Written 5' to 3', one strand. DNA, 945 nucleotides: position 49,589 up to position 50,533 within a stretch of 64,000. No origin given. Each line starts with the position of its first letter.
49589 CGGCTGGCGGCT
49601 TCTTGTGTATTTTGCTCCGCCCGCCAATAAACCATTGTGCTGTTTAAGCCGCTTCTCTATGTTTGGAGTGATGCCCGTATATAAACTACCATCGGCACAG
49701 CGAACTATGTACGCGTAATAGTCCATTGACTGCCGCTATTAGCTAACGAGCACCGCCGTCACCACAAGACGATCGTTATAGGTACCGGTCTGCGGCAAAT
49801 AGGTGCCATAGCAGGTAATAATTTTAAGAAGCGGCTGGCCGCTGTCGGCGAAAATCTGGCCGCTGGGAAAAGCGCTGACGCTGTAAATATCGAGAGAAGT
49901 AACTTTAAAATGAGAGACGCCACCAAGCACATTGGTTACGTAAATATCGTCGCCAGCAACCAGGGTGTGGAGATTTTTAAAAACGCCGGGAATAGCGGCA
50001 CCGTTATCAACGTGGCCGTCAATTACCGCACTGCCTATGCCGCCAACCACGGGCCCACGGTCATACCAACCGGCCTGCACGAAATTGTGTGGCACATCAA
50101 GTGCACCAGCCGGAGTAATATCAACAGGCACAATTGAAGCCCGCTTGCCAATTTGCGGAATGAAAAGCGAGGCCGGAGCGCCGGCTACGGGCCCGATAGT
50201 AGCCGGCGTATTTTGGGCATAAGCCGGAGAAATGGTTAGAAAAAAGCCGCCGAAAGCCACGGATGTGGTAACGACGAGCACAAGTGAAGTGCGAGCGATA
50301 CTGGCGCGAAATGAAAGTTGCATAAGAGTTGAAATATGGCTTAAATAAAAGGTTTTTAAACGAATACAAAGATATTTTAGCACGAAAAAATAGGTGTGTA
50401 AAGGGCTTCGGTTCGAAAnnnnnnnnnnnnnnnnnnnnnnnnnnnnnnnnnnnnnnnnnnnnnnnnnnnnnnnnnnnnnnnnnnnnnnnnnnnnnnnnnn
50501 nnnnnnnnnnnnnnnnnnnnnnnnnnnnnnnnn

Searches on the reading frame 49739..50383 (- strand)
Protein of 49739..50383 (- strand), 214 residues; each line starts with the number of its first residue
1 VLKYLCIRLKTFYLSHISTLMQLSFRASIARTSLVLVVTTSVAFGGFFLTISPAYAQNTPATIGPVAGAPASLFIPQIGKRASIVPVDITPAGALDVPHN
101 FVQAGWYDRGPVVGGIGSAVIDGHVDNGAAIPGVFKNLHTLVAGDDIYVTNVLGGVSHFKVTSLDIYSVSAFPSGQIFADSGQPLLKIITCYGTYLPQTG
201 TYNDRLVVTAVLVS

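Call 15: search_protein_families(library=pfam, proteins=[window:49739-50383:-], max_evalue=0.001)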
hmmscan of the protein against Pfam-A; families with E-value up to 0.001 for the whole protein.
window:49739-50383:- (214 aa): 1 family
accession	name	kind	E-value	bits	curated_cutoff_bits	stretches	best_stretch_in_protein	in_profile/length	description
PF04203.18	Sortase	-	8.5e-18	64.7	26.6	1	74-213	2-125/125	Sortase domain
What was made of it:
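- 49739..50383 (-): Sortase gene immediately upstream. It probably does not anchor this protein. Pfam Sortase, E 8.5e-18 (call 15).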
